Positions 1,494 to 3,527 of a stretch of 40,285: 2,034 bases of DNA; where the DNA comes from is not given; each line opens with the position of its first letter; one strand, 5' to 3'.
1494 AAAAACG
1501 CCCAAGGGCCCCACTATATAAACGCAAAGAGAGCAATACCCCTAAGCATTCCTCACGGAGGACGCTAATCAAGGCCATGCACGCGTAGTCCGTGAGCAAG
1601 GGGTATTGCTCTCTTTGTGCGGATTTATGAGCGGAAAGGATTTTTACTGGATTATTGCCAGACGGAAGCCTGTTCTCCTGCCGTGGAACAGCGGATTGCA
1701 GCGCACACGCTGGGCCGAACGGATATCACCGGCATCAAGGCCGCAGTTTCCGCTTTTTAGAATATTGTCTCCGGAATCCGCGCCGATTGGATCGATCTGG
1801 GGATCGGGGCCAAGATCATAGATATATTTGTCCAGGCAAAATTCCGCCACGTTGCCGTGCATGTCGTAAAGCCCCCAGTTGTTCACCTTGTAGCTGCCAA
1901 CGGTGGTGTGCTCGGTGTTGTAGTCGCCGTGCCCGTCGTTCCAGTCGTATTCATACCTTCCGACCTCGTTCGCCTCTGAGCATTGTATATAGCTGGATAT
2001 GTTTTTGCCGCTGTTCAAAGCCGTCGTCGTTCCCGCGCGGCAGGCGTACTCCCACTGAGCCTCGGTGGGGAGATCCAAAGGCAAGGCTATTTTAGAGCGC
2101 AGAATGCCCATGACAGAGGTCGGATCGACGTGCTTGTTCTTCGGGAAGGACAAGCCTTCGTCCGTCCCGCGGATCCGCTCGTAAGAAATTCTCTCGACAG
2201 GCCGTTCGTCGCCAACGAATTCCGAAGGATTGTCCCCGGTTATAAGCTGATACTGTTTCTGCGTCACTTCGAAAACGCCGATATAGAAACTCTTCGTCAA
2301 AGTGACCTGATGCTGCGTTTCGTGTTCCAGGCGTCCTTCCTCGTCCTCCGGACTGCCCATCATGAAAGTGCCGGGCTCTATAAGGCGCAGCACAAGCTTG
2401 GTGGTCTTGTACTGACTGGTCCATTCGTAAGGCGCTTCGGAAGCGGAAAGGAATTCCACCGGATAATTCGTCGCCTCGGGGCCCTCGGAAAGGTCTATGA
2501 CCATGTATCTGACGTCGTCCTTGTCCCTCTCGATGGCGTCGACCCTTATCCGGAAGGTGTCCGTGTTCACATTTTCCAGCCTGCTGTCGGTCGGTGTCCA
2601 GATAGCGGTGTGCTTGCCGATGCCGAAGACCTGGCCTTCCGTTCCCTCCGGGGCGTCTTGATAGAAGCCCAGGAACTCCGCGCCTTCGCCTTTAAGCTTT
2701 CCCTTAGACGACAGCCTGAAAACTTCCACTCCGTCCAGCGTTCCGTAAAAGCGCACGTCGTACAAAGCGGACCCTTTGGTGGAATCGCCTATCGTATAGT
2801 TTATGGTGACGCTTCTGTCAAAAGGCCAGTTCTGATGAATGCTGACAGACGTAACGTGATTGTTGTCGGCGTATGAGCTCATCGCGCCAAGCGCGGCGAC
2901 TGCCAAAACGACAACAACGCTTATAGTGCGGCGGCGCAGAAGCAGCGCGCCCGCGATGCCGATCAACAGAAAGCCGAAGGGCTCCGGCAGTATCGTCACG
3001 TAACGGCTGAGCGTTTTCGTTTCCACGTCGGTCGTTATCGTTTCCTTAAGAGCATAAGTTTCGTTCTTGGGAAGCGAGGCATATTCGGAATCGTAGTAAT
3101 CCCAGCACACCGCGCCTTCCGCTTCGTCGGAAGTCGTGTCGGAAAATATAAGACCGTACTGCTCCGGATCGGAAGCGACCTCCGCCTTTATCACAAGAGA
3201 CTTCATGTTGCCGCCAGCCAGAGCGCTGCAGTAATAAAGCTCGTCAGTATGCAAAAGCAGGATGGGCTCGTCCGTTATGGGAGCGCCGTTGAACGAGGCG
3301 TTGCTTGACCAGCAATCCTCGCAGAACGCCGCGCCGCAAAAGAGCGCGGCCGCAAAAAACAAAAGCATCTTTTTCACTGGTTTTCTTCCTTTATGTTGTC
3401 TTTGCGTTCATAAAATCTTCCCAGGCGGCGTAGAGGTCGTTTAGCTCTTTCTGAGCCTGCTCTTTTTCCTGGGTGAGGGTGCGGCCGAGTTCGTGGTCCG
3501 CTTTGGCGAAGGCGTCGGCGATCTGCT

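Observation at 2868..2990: Complete PEP-CTERM sorting motif located internally, followed in frame by a second signal-peptide-like helix (intact paralog)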

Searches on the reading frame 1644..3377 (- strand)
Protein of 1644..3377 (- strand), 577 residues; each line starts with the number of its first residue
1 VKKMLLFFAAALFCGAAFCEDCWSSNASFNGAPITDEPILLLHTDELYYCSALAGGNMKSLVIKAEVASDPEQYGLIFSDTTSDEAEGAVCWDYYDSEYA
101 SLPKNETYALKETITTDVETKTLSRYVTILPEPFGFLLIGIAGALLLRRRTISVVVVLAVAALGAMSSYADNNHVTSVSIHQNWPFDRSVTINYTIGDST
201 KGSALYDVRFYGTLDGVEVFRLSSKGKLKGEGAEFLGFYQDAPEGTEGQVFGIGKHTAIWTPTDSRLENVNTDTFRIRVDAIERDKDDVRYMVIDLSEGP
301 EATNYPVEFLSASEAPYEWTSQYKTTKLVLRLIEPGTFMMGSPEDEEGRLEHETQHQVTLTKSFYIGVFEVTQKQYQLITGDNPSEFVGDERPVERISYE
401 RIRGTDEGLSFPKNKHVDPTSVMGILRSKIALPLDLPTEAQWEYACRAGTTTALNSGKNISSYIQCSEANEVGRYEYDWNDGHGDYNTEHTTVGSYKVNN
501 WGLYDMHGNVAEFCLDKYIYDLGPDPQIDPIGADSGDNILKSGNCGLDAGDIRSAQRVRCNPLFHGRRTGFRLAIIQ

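Call 3: search_protein_families(library=ncbifam, proteins=[window:1644-3377:-], max_evalue=1)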
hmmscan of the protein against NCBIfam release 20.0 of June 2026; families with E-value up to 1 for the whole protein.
window:1644-3377:- (577 aa): 6 families
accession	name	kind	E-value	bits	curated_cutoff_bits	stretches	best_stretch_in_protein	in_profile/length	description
NF051459.1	pyoverdine_PvdO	equivalog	1.5e-19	70.1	500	1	333-519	39-220/280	dihydropyoverdine dehydrogenase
TIGR03525.2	GldK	equivalog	2.3e-18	66.7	350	2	433-518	255-338/408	T9SS ring complex lipoprotein PorK/GldK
TIGR03524.1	GldJ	equivalog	3.1e-10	39.4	458.2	1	387-518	220-365/559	gliding motility lipoprotein GldJ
TIGR02171.1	Fb_sc_TIGR02171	subfamily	0.0011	17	544.35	1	476-562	178-265/912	TIGR02171 family lipoprotein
TIGR03530.1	GldJ_short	equivalog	0.0043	16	382.9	0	484-518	283-317/396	gliding motility lipoprotein GldJ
TIGR03440.2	egtB_TIGR03440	equivalog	0.024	13.7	360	1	435-514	294-348/413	ergothioneine biosynthesis protein EgtB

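Call 4: search_protein_families(library=pfam, proteins=[window:1644-3377:-], max_evalue=1)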
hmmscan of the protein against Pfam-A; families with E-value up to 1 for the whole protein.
window:1644-3377:- (577 aa): 2 families
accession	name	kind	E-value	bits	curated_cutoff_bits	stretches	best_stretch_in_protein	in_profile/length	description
PF03781.23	FGE-sulfatase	-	1.2e-29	104.1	23.3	1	332-574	7-254/255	Sulfatase-modifying factor enzyme 1-like domain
PF13567.11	DUF4131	-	0.12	12.5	31.6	1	135-212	11-88/165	Domain of unknown function (DUF4131)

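Call 9: find_homologous_proteins(query=window:1644-3377:-, max_evalue=0.00001)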
Query window:1644-3377:- (577 aa): 7666 proteins with E <= 0.00001 among 8000 candidates; the best 120 are listed.
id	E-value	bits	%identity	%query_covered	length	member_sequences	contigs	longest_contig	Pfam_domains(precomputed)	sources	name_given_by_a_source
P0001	0.0e+0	1247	93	100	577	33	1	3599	PF03781.23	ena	-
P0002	0.0e+0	1228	91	100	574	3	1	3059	PF03781.23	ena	-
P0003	0.0e+0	1206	90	100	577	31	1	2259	PF03781.23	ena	-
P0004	2.7e-250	850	47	100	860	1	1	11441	PF03781.23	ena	-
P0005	1.2e-249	848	53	50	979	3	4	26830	PF03781.23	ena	-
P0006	2.4e-248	843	48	100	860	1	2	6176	PF03781.23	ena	-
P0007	2.6e-247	840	85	73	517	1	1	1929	PF03781.23,PF01293.26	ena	-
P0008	1.0e-246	838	48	100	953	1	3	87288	PF03781.23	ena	-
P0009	1.7e-245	834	47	100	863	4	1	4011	PF03781.23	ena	-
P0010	3.7e-245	833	49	100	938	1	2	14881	PF03781.23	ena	-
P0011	1.5e-244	831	46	99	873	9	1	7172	PF03781.23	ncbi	-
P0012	6.7e-234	796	48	100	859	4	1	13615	PF03781.23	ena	-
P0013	4.0e-230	783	48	100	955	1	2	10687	PF03781.23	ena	-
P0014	1.7e-229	781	51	50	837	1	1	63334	PF03781.23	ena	-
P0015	5.8e-229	779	89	67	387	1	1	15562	PF03781.23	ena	-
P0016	1.4e-227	775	46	97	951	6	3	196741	PF03781.23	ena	-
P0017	2.8e-226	771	51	50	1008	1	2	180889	PF03781.23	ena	-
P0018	6.0e-226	769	49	50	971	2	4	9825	PF03781.23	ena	-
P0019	1.3e-224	765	49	53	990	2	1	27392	PF03781.23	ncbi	ncbi:MAG: formylglycine-generating enzyme family protein [Lentisphaeria bacterium]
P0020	4.2e-223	760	45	99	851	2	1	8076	PF03781.23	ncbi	-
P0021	4.7e-222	757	41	75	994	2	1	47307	PF03781.23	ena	-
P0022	2.9e-221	754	47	100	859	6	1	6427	PF03781.23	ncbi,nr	ncbi:formylglycine-generating enzyme family protein [bacterium]|nr:formylglycine-generating enzyme f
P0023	9.9e-221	752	47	100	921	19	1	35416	PF03781.23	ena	-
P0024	1.3e-220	752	48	100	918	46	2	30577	PF03781.23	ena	-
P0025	2.1e-218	745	47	58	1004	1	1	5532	PF03781.23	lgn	-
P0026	2.8e-218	744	46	100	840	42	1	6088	PF03781.23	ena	-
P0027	9.2e-218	742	45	100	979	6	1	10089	PF03781.23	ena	-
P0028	3.5e-216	737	46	100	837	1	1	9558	PF03781.23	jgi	-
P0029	7.8e-215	733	46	100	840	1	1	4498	PF03781.23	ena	-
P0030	5.0e-213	727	50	45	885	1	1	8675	PF03781.23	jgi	jgi:formylglycine-generating enzyme required for sulfatase activity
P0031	2.9e-212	724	47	47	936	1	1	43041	PF03781.23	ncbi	-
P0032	1.4e-209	715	47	95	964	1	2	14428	PF03781.23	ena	-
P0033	1.1e-207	709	45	100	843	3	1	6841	PF03781.23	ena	-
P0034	4.7e-206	704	43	100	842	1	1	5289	PF03781.23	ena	-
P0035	2.2e-201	688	45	100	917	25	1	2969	PF03781.23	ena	-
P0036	5.9e-200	684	44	97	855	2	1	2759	PF03781.23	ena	-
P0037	9.2e-200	683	42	100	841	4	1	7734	PF03781.23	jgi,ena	-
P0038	2.0e-197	675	42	98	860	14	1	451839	PF03781.23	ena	-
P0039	1.4e-192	659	58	49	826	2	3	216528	PF03781.23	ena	-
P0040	3.2e-192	658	45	100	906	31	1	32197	PF03781.23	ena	-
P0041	3.5e-189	648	56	49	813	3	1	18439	PF03781.23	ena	-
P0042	4.3e-189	648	57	50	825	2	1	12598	PF03781.23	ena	-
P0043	1.4e-188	646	57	50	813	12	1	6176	PF03781.23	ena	-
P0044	1.2e-187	643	57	50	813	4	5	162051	PF03781.23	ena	-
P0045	1.9e-187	642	53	50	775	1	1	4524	PF03781.23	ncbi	-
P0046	2.7e-187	642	38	100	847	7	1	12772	PF03781.23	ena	-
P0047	4.8e-187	641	56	50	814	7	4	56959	PF03781.23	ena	-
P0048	5.6e-187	641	40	98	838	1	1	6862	PF03781.23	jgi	-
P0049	1.1e-185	637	39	100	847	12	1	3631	PF03781.23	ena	-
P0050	1.3e-185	636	40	96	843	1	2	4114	PF03781.23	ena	-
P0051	1.4e-185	636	39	100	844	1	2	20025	PF03781.23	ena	-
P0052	2.6e-185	635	57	49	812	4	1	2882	PF03781.23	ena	-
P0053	2.1e-184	632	39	96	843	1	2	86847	PF03781.23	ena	-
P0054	2.8e-184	632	38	100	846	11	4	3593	PF03781.23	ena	-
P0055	2.0e-183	629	42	99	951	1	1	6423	PF03781.23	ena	-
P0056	1.7e-181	623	40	96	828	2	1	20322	PF03781.23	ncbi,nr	ncbi:SUMF1/EgtB/PvdO family nonheme iron enzyme [bacterium]|nr:SUMF1/EgtB/PvdO family nonheme iron e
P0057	2.7e-181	622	39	96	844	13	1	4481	PF03781.23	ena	-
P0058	3.2e-176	605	39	98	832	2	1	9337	PF03781.23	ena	-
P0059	3.7e-175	602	47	73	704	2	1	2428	PF03781.23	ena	-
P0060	8.1e-175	601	54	50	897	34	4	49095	PF03781.23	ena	-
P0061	8.8e-173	594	55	50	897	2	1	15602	PF03781.23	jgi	jgi:formylglycine-generating enzyme required for sulfatase activity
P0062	1.1e-170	587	57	50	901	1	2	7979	PF03781.23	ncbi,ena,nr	ncbi:formylglycine-generating enzyme family protein [bacterium]|nr:formylglycine-generating enzyme f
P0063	1.9e-170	586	43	75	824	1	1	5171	PF03781.23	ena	-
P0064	2.6e-170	586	53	50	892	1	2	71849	PF03781.23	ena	-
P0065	3.9e-170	585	51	100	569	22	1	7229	PF03781.23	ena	-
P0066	7.5e-170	584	50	100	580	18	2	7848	PF03781.23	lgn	-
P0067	3.0e-169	582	46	66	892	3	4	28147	PF03781.23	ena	-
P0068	3.6e-169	582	53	50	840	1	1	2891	PF03781.23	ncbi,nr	ncbi:formylglycine-generating enzyme family protein [bacterium]|nr:formylglycine-generating enzyme f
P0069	4.6e-169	582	46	66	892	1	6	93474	PF03781.23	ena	-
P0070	4.6e-169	582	46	66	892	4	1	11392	PF03781.23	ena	-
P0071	6.7e-169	581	52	54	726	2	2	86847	PF03781.23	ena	-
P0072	7.8e-169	581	46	66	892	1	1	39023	PF03781.23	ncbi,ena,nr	ncbi:formylglycine-generating enzyme family protein [bacterium]|nr:formylglycine-generating enzyme f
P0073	1.6e-168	580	54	49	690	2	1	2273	PF09479.17,PF03781.23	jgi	jgi:formylglycine-generating enzyme required for sulfatase activity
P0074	8.0e-168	578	53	50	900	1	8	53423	PF03781.23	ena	-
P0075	2.2e-166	573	51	100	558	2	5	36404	PF03781.23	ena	-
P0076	8.1e-164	564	52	50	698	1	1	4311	PF03781.23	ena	-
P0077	2.2e-163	563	45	43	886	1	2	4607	PF03781.23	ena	-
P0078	3.2e-163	562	50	55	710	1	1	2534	PF03781.23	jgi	jgi:formylglycine-generating enzyme required for sulfatase activity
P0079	1.8e-162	560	46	63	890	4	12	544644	PF03781.23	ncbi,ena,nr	ncbi:formylglycine-generating enzyme family protein [bacterium]|nr:formylglycine-generating enzyme f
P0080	1.9e-161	556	47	43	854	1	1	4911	PF03781.23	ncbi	-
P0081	2.2e-161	556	48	100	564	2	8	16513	PF03781.23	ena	-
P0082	2.6e-161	556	50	53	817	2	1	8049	PF03781.23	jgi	jgi:formylglycine-generating enzyme required for sulfatase activity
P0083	6.4e-161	555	50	100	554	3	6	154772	PF03781.23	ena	-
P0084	3.2e-160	552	51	50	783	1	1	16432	PF03781.23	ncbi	-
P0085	1.1e-159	551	49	100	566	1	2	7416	PF03781.23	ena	-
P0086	2.5e-159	549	47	57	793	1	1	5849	PF03781.23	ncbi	-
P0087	5.6e-159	548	48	100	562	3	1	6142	PF03781.23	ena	-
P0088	8.7e-159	548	47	44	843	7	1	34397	PF03781.23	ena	-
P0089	1.0e-158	547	46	44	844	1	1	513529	PF03781.23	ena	-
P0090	1.4e-158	547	51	50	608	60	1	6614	PF03781.23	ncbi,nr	ncbi:formylglycine-generating enzyme family protein, partial [bacterium]|nr:formylglycine-generating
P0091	2.7e-158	546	45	43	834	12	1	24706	PF03781.23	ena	-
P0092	4.2e-158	545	49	100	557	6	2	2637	PF03781.23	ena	-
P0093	4.6e-158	545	53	47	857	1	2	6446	PF03781.23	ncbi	-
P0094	1.8e-157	543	48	100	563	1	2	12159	PF03781.23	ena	-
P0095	4.0e-157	542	50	53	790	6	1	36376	PF03781.23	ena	-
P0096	8.3e-157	541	44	44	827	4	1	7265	PF03781.23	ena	-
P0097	1.2e-156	541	49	100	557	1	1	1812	PF03781.23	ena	-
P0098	2.7e-156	539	50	100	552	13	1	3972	PF03781.23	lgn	-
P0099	2.8e-156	539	53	51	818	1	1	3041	PF03781.23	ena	-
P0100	4.9e-156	539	53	49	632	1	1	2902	PF03781.23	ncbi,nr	ncbi:MAG: Serine/threonine-protein kinase pkn1 [Planctomycetes bacterium ADurb.Bin412]|nr:MAG: Serin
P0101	5.4e-156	538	50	53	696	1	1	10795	PF03781.23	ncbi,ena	-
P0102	6.8e-156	538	47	43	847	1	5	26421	PF03781.23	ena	-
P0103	1.3e-155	537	47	100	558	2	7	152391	PF03781.23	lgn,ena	-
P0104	2.3e-155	536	48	42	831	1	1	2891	PF03781.23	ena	-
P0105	2.8e-155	536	49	53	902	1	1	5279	PF26707.1,PF07603.18,PF03781.23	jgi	jgi:uncharacterized protein (TIGR02145 family)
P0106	4.8e-155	535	52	49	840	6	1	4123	PF17963.8,PF17892.8,PF17803.8,PF03781.23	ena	-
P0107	5.0e-155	535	54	44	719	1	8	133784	PF03781.23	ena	-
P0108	4.6e-154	532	47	100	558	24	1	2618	PF03781.23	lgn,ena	-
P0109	8.0e-154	531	51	50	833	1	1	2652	PF03781.23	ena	-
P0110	1.5e-153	530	50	51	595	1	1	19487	PF03781.23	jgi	jgi:formylglycine-generating enzyme required for sulfatase activity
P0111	2.1e-153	530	50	55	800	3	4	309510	PF03781.23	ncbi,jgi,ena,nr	ncbi:MAG: Serine/threonine-protein kinase pkn1 [Lentisphaerae bacterium ADurb.Bin082]|nr:MAG: Serine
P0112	2.7e-153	530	44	44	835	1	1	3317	PF03781.23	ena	-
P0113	4.1e-153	529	51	50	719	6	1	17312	PF03781.23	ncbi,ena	-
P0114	4.2e-153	529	51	50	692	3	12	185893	PF03781.23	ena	-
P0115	8.8e-153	528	51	50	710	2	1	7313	PF03781.23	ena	-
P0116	8.9e-153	528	46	65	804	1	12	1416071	PF03781.23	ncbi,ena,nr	ncbi:formylglycine-generating enzyme family protein [bacterium]|nr:formylglycine-generating enzyme f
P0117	1.2e-152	527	56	44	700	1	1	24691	PF03781.23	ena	-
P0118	2.2e-152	527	51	50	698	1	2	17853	PF03781.23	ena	-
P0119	2.2e-152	527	46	100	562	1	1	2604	PF03781.23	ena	-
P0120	4.2e-152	526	45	65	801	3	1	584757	PF03781.23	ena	-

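Call 22: find_encoding_contigs(protein=window:1644-3377:-, flank=10000, max_places=4)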
Protein window:1644-3377:- (577 aa): 2 contigs read that carry it; 2 places shown.
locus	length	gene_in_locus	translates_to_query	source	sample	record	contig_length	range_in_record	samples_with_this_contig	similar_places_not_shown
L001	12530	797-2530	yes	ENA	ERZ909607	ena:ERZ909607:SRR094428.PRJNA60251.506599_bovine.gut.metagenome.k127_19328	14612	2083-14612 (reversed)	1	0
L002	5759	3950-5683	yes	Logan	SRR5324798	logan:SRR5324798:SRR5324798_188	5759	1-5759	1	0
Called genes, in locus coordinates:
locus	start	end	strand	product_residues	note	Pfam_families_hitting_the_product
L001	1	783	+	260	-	?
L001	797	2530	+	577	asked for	PF03781:FGE-sulfatase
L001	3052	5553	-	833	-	PF00239:Resolvase, PF07508:Recombinase, PF13408:Zn_ribbon_recom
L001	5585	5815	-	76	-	-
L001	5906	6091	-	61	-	-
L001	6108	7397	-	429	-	PF01076:Mob_Pre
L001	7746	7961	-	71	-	-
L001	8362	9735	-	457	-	PF19263:DUF5906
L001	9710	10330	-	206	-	PF01807:Zn_ribbon_DnaG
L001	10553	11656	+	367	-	PF19553:DUF6076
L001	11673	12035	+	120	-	PF09966:DUF2200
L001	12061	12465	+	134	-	PF08818:DUF1801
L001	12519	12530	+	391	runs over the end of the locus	-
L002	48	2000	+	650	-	PF12146:Hydrolase_4 (faint), PF12697:Abhydrolase_6 (faint)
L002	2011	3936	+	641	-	PF00005:ABC_tran, PF13555:AAA_29 (faint), PF00004:AAA (faint), PF00931:NB-ARC (faint), PF12848:ABC_tran_Xtn, PF00005:ABC_tran, PF13304:AAA_21 (weak), PF16326:ABC_tran_CTD, +6 more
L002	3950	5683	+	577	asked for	PF03781:FGE-sulfatase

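Call 24: find_encoding_contigs(protein=P0038, flank=10000, max_places=3)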
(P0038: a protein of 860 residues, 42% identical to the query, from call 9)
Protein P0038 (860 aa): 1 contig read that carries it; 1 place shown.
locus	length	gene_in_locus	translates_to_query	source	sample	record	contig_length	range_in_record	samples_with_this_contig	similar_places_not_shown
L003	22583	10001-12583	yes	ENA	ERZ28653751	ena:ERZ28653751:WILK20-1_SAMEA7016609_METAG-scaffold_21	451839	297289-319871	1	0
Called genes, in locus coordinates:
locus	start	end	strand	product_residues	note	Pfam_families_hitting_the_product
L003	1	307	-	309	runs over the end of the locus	PF03548:LolA (weak)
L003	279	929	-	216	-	PF03548:LolA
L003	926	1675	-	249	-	PF02811:PHP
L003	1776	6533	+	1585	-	PF00675:Peptidase_M16, PF05193:Peptidase_M16_C, PF00675:Peptidase_M16, PF05193:Peptidase_M16_C, PF02065:Melibiase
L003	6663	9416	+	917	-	PF03781:FGE-sulfatase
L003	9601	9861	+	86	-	PF03781:FGE-sulfatase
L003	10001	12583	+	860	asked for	PF03781:FGE-sulfatase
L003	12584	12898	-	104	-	-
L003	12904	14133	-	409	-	PF00999:Na_H_Exchanger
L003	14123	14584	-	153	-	PF00359:PTS_EIIA_2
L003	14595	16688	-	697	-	PF00930:DPPIV_N, PF26549:Tricorn_N (faint), PF02129:Peptidase_S15 (weak), PF00326:Peptidase_S9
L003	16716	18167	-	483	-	PF04389:Peptidase_M28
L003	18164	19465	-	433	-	PF04055:Radical_SAM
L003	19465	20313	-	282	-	PF13482:RNase_H_2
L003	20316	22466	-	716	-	PF17804:TSP_NTD, PF00595:PDZ, PF17820:PDZ_6 (weak), PF03572:Peptidase_S41, PF11818:DUF3340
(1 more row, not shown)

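Call 25: find_encoding_contigs(protein=P0016, flank=10000, max_places=3)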
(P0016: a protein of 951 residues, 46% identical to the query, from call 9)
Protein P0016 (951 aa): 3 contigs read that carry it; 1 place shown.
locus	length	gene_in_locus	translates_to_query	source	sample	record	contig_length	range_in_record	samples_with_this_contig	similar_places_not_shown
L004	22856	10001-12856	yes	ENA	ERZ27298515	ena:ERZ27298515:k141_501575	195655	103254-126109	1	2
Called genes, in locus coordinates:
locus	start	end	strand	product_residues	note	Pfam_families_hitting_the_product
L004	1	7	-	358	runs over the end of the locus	-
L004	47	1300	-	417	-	PF00109:ketoacyl-synt, PF02801:Ketoacyl-synt_C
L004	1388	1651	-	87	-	PF00550:PP-binding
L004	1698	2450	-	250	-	PF00106:adh_short, PF08659:KR, PF13561:adh_short_C2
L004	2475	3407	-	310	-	PF00698:Acyl_transf_1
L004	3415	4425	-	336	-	PF02504:FA_synthesis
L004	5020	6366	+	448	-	PF13173:AAA_14, PF13635:DUF4143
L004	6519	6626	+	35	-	-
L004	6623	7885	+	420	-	PF13173:AAA_14, PF13635:DUF4143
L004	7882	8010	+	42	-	-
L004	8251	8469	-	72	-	-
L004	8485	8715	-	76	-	-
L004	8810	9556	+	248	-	-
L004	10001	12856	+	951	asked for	PF03781:FGE-sulfatase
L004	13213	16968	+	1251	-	PF03781:FGE-sulfatase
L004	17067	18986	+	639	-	PF03781:FGE-sulfatase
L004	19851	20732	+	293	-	PF03781:FGE-sulfatase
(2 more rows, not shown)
